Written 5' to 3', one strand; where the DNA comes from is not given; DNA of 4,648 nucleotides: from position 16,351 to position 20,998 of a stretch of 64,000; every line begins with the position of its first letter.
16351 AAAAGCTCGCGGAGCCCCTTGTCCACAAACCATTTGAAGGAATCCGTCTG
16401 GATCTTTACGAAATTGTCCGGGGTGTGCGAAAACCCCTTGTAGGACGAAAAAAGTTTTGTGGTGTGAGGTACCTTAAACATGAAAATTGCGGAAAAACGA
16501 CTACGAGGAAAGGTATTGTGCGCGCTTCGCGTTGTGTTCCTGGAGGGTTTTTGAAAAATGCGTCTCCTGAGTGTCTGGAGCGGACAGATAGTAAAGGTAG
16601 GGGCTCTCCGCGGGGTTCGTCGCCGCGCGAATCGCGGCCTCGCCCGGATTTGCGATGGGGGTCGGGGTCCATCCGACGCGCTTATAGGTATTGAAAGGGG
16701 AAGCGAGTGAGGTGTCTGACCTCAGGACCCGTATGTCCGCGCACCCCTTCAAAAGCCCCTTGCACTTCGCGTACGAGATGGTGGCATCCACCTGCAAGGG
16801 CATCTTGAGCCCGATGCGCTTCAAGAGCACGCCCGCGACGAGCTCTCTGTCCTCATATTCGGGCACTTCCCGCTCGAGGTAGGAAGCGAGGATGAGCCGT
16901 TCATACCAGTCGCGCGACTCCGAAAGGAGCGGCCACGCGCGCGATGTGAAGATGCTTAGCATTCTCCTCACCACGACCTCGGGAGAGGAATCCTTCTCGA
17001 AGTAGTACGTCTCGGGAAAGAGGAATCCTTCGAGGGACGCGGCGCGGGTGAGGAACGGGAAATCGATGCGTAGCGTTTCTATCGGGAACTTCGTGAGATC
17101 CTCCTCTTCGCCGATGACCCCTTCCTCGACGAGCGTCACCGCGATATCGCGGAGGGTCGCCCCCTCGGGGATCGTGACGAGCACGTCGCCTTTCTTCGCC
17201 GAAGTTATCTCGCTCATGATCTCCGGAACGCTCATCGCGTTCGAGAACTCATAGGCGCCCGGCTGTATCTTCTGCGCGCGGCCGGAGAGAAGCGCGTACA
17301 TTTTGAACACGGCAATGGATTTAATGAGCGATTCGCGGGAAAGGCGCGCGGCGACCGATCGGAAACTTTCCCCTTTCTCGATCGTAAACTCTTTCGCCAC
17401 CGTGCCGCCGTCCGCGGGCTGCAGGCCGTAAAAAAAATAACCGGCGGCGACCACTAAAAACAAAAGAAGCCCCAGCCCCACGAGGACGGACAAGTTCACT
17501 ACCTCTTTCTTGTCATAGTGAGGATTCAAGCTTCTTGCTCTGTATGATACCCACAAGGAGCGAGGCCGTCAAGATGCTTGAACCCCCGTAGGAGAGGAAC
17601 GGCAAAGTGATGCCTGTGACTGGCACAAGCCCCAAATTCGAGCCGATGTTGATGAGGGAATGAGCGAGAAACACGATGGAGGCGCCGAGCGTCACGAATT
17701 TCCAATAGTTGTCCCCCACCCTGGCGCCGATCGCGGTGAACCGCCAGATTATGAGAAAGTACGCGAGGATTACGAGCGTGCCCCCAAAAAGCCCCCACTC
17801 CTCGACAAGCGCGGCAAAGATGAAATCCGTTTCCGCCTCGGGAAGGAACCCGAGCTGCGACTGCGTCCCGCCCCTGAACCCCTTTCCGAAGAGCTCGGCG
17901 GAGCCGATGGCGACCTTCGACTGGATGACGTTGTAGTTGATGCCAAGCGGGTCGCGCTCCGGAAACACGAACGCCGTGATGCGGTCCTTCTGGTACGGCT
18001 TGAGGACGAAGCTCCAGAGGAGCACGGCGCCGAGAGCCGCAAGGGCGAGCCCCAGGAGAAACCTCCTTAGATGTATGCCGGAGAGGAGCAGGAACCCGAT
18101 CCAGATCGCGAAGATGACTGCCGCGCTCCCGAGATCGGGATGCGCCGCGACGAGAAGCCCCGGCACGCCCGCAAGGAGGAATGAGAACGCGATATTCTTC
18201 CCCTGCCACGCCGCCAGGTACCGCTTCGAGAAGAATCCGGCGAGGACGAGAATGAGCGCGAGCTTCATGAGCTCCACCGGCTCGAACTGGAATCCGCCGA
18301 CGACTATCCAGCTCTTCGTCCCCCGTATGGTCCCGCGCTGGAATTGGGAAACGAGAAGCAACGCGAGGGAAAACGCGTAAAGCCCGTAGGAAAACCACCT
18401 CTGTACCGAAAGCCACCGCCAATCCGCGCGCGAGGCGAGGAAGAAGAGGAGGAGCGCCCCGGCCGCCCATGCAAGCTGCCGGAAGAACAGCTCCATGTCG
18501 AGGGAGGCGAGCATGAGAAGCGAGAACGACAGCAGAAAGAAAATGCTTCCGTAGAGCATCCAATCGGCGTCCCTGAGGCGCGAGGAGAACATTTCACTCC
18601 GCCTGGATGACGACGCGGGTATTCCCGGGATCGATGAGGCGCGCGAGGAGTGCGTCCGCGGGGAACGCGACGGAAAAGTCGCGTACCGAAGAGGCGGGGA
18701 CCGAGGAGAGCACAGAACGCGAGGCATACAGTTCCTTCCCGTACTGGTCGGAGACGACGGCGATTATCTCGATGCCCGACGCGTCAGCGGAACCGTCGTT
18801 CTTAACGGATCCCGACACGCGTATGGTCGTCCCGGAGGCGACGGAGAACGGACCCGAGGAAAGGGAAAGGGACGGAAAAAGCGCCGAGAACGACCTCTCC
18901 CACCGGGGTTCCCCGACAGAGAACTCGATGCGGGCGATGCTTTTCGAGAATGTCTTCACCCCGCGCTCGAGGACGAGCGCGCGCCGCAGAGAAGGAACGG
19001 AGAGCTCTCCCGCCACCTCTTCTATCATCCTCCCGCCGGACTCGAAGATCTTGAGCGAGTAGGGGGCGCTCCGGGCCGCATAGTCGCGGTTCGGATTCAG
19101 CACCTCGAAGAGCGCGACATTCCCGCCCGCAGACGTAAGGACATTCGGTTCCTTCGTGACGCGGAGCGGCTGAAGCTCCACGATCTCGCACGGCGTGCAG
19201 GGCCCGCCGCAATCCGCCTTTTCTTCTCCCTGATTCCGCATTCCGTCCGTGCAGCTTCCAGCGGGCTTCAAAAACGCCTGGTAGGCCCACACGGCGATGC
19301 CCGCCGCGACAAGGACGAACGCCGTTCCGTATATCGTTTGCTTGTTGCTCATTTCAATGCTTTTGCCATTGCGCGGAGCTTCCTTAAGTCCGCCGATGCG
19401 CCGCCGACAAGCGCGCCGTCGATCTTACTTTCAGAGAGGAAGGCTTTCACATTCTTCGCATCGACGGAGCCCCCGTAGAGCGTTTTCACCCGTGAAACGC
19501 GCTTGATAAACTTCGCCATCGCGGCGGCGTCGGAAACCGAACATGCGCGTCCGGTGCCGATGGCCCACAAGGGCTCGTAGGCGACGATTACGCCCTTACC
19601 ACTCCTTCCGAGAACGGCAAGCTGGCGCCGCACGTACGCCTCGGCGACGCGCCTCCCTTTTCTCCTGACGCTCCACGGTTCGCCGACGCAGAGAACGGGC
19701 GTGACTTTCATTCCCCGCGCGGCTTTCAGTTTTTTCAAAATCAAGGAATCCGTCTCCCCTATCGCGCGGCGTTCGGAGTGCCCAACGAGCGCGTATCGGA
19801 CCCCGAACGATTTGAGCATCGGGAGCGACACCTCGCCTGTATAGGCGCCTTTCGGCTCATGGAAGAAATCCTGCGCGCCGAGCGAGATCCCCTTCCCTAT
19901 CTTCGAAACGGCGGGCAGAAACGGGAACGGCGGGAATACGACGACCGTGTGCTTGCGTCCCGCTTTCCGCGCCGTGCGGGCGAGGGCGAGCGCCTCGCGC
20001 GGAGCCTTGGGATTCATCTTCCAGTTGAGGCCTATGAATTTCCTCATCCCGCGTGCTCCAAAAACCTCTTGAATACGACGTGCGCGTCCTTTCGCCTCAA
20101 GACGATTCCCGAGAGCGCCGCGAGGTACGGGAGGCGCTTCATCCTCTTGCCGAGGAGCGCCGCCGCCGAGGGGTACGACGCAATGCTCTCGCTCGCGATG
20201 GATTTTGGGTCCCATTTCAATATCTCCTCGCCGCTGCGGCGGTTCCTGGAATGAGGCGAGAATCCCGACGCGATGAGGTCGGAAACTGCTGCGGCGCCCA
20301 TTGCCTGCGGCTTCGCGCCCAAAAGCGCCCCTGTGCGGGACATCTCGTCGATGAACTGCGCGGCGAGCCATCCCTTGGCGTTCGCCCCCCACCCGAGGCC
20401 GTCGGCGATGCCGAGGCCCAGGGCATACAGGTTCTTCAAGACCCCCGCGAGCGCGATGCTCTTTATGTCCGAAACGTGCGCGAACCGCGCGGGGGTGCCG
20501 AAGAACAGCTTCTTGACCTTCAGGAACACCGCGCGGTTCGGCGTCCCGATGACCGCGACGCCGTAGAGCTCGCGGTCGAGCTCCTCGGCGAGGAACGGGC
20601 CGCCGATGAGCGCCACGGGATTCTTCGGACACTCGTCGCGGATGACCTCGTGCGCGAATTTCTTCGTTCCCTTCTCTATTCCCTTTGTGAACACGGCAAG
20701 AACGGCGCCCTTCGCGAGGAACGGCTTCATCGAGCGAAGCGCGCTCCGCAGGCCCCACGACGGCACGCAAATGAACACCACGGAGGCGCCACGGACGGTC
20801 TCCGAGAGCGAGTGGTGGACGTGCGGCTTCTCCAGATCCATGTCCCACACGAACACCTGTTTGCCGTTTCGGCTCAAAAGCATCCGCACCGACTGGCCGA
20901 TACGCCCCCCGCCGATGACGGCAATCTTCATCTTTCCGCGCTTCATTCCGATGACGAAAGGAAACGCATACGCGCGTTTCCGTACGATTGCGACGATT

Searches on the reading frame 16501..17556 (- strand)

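Call 55: search_protein_families(library=pfam, proteins=[window:16501-17556:-], max_evalue=0.001)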
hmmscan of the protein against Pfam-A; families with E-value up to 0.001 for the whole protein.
window:16501-17556:- (351 aa): 1 family
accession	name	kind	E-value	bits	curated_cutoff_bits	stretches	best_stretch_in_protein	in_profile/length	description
PF02618.21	YceG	-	1.1e-71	242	32.4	1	57-346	1-274/275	YceG-like family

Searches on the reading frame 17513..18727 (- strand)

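Call 55: search_protein_families(library=pfam, proteins=[window:17513-18727:-], max_evalue=0.001)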
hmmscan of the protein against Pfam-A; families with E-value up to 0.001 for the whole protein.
window:17513-18727:- (404 aa): 1 family
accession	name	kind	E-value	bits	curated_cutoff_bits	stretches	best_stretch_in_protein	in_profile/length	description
PF01098.24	FTSW_RODA_SPOVE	-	1.5e-79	268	26.4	1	64-397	16-349/356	Cell cycle protein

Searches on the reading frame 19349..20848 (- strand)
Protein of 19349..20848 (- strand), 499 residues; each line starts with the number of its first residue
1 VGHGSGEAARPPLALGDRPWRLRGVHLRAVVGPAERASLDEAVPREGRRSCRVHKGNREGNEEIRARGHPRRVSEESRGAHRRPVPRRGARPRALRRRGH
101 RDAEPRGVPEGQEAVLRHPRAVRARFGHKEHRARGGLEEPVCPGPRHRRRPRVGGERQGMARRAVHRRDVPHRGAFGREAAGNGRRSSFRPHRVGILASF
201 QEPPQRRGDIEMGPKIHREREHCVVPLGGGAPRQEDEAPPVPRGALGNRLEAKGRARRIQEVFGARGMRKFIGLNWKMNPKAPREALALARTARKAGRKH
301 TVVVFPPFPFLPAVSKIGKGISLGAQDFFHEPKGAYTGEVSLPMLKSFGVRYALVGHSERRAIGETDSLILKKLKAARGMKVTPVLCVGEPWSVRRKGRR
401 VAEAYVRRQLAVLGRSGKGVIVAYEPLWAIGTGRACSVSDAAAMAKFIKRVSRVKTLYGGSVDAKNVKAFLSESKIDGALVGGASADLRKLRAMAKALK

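Call 55: search_protein_families(library=pfam, proteins=[window:19349-20848:-], max_evalue=0.001)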
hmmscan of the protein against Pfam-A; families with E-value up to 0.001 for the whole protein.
window:19349-20848:- (499 aa): 1 family
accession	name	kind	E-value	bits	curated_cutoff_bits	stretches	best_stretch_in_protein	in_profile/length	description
PF00121.24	TIM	-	3.1e-64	217.2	20.1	1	271-497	2-244/245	Triosephosphate isomerase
